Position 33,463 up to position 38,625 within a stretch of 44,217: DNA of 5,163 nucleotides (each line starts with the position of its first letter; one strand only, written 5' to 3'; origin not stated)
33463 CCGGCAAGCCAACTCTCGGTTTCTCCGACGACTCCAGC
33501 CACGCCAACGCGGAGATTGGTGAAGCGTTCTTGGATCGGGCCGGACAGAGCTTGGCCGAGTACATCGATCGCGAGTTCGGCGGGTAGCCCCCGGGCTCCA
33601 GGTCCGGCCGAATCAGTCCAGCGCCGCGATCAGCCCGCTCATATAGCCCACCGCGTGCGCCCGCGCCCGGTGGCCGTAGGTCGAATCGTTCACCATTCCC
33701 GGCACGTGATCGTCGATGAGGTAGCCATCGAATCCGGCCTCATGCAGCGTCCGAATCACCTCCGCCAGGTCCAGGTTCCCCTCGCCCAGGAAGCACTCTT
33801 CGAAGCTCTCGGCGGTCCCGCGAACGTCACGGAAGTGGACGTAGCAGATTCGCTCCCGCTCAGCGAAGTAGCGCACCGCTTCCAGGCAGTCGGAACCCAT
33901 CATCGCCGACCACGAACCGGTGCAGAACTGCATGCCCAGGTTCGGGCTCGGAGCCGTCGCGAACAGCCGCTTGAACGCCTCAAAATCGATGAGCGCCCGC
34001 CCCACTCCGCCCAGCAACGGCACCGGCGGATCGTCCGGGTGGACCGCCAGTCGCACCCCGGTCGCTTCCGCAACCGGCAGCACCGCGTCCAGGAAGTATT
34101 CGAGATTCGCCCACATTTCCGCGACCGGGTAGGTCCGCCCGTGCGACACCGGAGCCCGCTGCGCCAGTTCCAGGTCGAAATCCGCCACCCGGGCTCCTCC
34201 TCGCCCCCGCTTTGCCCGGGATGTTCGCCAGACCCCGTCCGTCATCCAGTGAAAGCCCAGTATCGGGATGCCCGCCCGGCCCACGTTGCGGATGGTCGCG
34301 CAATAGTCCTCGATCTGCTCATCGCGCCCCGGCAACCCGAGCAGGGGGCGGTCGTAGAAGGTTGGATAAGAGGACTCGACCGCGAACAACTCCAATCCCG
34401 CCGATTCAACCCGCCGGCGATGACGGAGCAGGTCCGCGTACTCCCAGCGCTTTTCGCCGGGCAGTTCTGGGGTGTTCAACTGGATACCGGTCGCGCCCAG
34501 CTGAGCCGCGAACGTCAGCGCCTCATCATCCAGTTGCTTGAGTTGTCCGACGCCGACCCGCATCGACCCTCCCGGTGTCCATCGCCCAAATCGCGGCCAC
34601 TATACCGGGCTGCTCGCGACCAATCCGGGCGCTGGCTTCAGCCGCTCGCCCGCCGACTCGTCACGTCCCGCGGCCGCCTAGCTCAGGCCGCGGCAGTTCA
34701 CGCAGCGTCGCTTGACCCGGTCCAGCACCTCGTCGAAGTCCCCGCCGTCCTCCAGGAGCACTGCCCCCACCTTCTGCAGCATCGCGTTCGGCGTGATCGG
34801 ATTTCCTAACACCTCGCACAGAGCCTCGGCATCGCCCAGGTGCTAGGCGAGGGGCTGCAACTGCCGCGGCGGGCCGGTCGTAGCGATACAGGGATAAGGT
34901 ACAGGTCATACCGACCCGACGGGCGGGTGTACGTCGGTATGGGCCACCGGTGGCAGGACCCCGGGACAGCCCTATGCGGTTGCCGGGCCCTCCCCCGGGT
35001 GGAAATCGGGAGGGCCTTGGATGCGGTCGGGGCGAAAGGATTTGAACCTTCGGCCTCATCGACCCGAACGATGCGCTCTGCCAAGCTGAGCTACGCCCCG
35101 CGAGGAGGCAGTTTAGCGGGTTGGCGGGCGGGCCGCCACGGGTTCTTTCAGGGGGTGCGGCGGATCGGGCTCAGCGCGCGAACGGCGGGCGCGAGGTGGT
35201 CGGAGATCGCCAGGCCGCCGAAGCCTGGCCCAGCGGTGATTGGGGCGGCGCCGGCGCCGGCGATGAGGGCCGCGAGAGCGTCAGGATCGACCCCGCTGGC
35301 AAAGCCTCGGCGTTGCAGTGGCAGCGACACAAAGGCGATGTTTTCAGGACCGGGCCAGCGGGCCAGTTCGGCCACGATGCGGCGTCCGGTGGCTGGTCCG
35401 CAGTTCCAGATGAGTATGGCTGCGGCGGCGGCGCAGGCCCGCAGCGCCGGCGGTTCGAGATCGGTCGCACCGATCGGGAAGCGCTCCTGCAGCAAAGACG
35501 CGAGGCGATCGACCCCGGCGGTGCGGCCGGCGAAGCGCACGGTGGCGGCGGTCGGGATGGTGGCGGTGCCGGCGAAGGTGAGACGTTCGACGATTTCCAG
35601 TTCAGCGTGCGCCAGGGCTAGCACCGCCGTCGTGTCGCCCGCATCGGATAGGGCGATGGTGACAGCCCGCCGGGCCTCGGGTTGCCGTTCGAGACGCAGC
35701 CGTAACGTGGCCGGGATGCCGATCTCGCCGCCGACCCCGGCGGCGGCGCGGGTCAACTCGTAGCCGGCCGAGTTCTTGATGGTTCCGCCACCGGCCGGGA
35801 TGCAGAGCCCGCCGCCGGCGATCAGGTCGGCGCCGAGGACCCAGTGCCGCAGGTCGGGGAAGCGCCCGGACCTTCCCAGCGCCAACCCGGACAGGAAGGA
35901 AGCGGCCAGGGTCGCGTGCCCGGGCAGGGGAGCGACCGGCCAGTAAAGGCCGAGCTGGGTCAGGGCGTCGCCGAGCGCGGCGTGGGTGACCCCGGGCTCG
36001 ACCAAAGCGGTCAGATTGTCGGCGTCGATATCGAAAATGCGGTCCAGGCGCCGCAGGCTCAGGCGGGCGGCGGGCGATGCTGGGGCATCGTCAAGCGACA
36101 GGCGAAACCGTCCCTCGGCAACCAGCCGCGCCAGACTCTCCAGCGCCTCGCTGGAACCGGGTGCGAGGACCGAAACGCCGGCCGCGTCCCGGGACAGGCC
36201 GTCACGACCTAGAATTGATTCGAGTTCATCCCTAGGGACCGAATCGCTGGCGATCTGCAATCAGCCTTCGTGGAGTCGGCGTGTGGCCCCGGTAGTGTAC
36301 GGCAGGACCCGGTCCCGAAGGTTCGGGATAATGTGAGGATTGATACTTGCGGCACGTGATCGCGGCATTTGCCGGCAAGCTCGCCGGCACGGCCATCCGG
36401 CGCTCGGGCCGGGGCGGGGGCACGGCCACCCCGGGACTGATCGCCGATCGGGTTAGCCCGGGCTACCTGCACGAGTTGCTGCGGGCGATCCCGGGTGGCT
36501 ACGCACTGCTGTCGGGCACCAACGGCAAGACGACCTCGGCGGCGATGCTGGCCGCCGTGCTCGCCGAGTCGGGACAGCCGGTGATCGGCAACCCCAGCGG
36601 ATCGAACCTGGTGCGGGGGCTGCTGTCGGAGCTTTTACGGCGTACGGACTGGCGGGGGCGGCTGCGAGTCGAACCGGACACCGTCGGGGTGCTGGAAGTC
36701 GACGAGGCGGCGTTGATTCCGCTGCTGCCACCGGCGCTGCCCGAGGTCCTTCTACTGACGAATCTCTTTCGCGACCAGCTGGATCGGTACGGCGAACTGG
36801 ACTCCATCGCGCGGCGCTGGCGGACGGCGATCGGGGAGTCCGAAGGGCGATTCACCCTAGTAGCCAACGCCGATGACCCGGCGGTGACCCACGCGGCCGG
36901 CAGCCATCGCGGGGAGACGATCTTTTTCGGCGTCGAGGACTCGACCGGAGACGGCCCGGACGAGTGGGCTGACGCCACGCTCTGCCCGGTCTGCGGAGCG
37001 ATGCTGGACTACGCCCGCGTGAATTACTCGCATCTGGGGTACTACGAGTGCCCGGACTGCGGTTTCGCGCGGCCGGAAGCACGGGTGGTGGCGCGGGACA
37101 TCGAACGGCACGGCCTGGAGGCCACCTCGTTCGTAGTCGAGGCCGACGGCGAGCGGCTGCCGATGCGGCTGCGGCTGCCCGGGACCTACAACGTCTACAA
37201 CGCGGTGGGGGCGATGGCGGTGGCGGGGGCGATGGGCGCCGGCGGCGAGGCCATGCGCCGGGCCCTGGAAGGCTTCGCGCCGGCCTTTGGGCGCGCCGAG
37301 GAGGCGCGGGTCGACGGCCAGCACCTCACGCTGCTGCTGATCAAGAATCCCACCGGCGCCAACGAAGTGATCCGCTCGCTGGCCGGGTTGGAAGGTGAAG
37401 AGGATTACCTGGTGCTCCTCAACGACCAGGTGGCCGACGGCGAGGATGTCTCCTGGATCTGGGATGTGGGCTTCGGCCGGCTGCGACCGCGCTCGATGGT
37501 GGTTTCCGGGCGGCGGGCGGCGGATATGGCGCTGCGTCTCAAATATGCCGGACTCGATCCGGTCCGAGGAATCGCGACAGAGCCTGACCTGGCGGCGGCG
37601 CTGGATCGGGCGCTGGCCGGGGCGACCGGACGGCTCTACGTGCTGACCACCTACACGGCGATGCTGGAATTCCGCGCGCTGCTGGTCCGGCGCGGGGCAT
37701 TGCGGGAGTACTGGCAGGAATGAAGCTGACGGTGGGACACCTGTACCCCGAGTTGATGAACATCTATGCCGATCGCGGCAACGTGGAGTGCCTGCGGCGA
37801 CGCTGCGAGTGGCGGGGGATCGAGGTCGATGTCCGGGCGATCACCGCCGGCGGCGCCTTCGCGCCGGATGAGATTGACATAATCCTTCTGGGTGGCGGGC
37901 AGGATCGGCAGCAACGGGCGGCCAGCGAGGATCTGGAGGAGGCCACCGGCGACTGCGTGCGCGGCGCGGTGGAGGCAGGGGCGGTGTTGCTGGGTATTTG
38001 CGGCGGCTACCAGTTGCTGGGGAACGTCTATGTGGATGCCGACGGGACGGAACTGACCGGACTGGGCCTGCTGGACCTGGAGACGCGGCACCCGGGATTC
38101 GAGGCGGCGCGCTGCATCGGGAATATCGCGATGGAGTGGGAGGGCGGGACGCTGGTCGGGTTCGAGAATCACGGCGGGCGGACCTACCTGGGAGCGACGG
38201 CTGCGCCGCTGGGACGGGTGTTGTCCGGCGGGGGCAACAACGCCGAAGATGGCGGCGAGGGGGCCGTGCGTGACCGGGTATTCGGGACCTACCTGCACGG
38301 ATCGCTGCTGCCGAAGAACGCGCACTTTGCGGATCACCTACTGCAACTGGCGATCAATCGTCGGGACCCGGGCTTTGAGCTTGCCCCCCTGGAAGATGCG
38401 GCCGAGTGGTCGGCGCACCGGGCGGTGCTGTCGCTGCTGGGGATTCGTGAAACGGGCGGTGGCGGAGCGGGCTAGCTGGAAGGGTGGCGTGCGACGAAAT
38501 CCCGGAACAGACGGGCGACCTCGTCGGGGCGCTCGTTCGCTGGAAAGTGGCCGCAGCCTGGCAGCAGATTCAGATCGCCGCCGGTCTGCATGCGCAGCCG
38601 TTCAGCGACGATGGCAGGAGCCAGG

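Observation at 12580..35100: ~22.4 kb paralog-rich catabolic block: candidate undescribed lactone/lactam ring-opening and oxidative utilisation locus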

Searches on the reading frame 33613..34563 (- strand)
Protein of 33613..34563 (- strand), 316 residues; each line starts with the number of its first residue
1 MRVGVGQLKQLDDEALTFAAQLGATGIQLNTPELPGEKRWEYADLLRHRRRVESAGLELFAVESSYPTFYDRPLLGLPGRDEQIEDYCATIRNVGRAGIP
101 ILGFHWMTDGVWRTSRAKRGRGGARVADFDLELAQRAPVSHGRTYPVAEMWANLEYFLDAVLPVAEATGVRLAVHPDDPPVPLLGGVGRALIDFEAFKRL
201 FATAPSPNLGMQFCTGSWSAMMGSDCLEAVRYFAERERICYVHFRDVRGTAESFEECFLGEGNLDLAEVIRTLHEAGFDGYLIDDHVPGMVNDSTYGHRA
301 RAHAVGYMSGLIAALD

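Call 6: search_protein_families(library=pfam, proteins=[window:33613-34563:-], max_evalue=0.001)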
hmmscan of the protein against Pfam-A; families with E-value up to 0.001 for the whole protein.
window:33613-34563:- (316 aa): 2 families
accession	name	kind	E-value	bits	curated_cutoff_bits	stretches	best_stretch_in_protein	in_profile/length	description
PF03786.19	UxuA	-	6.9e-58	196.5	23.7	2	148-315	178-350/352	D-mannonate dehydratase (UxuA)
PF01261.30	AP_endonuc_2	-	3.4e-20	73.2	31.1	1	17-283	2-226/249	Xylose isomerase-like TIM barrel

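Call 25: search_protein_families(library=ncbifam, proteins=[window:33613-34563:-], max_evalue=0.001)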
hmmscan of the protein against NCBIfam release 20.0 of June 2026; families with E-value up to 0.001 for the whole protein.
window:33613-34563:- (316 aa): 3 families
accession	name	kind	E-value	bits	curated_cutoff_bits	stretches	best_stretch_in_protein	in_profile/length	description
NF003027.0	PRK03906.1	subfamily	3.2e-47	161.3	191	2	148-315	206-377/385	mannonate dehydratase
TIGR00695.1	uxuA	equivalog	3.9e-33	115.1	199.55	2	147-276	205-333/394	mannonate dehydratase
TIGR04379.1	myo_inos_iolE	equivalog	0.00019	21.1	290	0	190-283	158-263/290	myo-inosose-2 dehydratase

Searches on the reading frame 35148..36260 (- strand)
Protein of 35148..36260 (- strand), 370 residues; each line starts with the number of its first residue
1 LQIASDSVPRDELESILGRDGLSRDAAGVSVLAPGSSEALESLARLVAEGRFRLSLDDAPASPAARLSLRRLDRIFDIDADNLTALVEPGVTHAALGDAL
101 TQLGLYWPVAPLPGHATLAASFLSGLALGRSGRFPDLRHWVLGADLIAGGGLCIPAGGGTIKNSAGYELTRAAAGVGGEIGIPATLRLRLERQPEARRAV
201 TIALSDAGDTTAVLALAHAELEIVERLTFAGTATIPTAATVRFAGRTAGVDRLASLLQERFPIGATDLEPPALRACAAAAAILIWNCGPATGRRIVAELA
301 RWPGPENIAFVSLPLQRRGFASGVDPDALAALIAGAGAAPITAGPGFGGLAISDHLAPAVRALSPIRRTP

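Call 6: search_protein_families(library=pfam, proteins=[window:35148-36260:-], max_evalue=0.001)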
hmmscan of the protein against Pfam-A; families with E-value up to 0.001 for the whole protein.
window:35148-36260:- (370 aa): 1 family
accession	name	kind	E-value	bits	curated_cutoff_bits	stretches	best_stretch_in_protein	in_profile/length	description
PF01565.28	FAD_binding_4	-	2e-09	37.7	26.4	1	66-152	47-134/139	FAD binding domain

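Call 25: search_protein_families(library=ncbifam, proteins=[window:35148-36260:-], max_evalue=0.001)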
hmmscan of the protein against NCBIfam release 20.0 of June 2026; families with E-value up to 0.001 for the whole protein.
window:35148-36260:- (370 aa): 4 families
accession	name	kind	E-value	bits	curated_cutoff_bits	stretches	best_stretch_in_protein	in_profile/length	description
TIGR00387.1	glcD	equivalog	3.2e-15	55.9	567.9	1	69-207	48-187/413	glycolate oxidase subunit GlcD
NF008439.0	PRK11282.1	equivalog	1.7e-11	43.6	284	1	66-252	44-226/358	glycolate oxidase subunit GlcE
NF008408.0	PRK11230.1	equivalog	5.5e-05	21.8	897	1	64-214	101-251/499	glycolate oxidase subunit GlcD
NF053785.1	DcplphribOxDprE1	equivalog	0.00013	21.3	500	1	46-114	40-108/449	decaprenylphosphoryl-beta-D-ribose oxidase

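Call 36: find_homologous_proteins(query=window:35148-36260:-, max_evalue=1e-20)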
Query window:35148-36260:- (370 aa): 9 proteins with E <= 1e-20 among 8000 candidates.
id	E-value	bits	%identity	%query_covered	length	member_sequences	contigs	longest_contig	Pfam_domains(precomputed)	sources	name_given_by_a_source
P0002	4.3e-207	706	93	100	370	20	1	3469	PF01565.29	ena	-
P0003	7.6e-164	563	77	97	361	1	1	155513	-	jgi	jgi:FAD/FMN-containing dehydrogenase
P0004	4.6e-162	558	77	97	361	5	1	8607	PF01565.29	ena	-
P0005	1.6e-154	533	76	97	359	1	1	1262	PF01565.29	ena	-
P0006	5.5e-92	327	49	98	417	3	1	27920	PF01565.29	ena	-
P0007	3.9e-86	308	48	98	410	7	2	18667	PF01565.29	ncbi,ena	-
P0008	5.7e-83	297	57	77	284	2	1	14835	-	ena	-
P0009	1.7e-81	293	53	79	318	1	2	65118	PF01565.29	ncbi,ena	-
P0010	1.3e-64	237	40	91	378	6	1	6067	PF01565.29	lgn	-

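Call 37: find_encoding_contigs(protein=P0003, flank=10000, max_places=3)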
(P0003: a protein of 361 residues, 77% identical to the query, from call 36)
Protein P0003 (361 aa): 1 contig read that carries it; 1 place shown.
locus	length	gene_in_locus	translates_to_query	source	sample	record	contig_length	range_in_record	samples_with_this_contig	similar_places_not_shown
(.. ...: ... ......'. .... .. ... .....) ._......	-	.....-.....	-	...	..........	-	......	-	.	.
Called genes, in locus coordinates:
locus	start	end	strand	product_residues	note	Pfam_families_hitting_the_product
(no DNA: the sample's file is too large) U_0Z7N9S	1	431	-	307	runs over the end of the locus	PF00528:BPD_transp_1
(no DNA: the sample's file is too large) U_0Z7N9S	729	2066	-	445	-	PF01547:SBP_bac_1, PF13416:SBP_bac_8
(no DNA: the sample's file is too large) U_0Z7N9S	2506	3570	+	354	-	PF01436:NHL (faint)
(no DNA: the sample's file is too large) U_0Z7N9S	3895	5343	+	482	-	-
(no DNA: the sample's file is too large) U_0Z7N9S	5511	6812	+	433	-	PF00278:Orn_DAP_Arg_deC, PF02784:Orn_Arg_deC_N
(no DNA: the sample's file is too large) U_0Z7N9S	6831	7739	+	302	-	PF00561:Abhydrolase_1, PF12146:Hydrolase_4, PF12697:Abhydrolase_6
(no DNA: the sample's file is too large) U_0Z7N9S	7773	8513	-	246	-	PF07685:GATase_3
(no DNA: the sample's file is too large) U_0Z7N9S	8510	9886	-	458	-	PF08245:Mur_ligase_M, PF08353:MurT_C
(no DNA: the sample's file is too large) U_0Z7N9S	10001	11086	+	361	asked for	-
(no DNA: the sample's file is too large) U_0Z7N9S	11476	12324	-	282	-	PF08450:SGL (faint), PF17170:DUF5128 (faint), PF01436:NHL (faint), PF24684:Vgb_lyase (faint)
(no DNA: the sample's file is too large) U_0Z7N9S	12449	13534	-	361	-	?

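Call 38: find_encoding_contigs(protein=P0004, flank=10000, max_places=3)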
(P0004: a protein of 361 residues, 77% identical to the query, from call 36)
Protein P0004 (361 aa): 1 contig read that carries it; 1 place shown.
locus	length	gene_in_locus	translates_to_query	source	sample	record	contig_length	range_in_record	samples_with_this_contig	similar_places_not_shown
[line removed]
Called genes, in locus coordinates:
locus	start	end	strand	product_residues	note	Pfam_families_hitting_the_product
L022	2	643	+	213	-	?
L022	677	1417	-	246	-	PF07685:GATase_3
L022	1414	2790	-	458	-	PF08245:Mur_ligase_M, PF08353:MurT_C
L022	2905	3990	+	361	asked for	PF01565:FAD_binding_4 (weak)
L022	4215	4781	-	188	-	PF13545:HTH_Crp_2, PF13412:HTH_24 (faint), PF00325:Crp (weak)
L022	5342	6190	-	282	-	PF08450:SGL (faint), PF17170:DUF5128 (faint), PF01436:NHL (faint)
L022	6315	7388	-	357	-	PF07992:Pyr_redox_2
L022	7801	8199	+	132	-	PF00293:NUDIX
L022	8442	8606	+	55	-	?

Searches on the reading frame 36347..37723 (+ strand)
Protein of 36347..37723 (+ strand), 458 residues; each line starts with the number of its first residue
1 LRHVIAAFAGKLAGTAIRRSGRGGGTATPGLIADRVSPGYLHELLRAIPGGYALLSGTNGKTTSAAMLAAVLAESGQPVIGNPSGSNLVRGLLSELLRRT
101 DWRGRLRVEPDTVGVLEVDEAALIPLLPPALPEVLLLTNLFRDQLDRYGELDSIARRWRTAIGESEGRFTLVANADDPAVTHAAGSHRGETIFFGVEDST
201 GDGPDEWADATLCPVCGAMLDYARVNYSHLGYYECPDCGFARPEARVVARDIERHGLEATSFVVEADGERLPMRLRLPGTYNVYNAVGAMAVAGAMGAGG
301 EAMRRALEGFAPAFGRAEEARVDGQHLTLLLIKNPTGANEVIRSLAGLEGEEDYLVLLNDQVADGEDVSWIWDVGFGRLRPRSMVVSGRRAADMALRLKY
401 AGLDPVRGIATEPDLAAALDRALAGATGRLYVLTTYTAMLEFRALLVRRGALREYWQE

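Call 6: search_protein_families(library=pfam, proteins=[window:36347-37723:+], max_evalue=0.001)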
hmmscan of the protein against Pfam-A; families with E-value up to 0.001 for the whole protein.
window:36347-37723:+ (458 aa): 2 families
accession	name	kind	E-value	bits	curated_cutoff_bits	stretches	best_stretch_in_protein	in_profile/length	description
PF08353.15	MurT_C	-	1.1e-31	109.5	25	1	331-439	1-110/110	MurT ligase C-terminal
PF08245.18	Mur_ligase_M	-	2.3e-14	54.3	24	1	56-200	2-151/200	Mur ligase middle domain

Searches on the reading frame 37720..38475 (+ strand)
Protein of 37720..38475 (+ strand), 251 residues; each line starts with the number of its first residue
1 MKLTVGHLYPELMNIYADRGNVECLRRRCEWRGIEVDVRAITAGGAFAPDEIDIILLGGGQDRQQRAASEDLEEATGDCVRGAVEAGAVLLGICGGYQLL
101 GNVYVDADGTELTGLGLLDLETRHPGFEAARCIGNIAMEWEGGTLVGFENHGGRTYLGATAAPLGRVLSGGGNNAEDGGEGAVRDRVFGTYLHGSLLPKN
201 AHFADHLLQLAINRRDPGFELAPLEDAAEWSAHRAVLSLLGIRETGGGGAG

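Call 6: search_protein_families(library=pfam, proteins=[window:37720-38475:+], max_evalue=0.001)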
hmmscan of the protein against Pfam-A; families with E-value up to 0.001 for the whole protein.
window:37720-38475:+ (251 aa): 1 family
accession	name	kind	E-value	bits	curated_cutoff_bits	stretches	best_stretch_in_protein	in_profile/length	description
PF07685.20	GATase_3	-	3e-39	135.1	27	1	4-200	1-195/196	CobB/CobQ-like glutamine amidotransferase domain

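Call 14: find_encoding_contigs(protein=window:37720-38475:+, flank=10000, max_places=10)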
Protein window:37720-38475:+ (251 aa): 6 contigs read that carry it; 6 places shown.
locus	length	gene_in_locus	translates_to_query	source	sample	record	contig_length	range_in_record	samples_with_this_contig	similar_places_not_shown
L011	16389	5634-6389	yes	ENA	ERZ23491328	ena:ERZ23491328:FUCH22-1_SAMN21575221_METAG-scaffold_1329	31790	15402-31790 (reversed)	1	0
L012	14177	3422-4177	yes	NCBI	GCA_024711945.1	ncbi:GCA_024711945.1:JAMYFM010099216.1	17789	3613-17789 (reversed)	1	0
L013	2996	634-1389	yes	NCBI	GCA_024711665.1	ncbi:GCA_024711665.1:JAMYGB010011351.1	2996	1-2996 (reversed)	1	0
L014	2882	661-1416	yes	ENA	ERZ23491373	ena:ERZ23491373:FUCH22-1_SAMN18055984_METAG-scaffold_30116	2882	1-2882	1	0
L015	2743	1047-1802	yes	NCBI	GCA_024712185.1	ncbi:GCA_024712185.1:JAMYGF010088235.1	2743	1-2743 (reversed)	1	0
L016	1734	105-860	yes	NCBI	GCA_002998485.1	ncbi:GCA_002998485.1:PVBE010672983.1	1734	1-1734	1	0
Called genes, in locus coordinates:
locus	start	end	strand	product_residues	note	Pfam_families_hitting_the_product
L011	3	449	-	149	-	?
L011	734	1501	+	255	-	PF02633:Creatininase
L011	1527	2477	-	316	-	PF03786:UxuA, PF01261:AP_endonuc_2, PF03786:UxuA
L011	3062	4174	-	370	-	PF01565:FAD_binding_4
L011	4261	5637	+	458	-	PF08245:Mur_ligase_M, PF08353:MurT_C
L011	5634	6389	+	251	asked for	PF07685:GATase_3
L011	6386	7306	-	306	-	PF00561:Abhydrolase_1, PF12146:Hydrolase_4, PF12697:Abhydrolase_6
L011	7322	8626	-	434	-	PF00278:Orn_DAP_Arg_deC, PF02784:Orn_Arg_deC_N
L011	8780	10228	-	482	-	-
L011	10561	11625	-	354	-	PF01436:NHL (faint)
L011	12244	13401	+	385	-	PF01547:SBP_bac_1, PF13416:SBP_bac_8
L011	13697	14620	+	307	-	PF00528:BPD_transp_1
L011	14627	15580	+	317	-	PF00528:BPD_transp_1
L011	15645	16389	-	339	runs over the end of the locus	-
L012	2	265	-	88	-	?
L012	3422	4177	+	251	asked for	PF07685:GATase_3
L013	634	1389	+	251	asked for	PF07685:GATase_3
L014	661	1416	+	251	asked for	PF07685:GATase_3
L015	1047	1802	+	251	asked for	PF07685:GATase_3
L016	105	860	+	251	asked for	PF07685:GATase_3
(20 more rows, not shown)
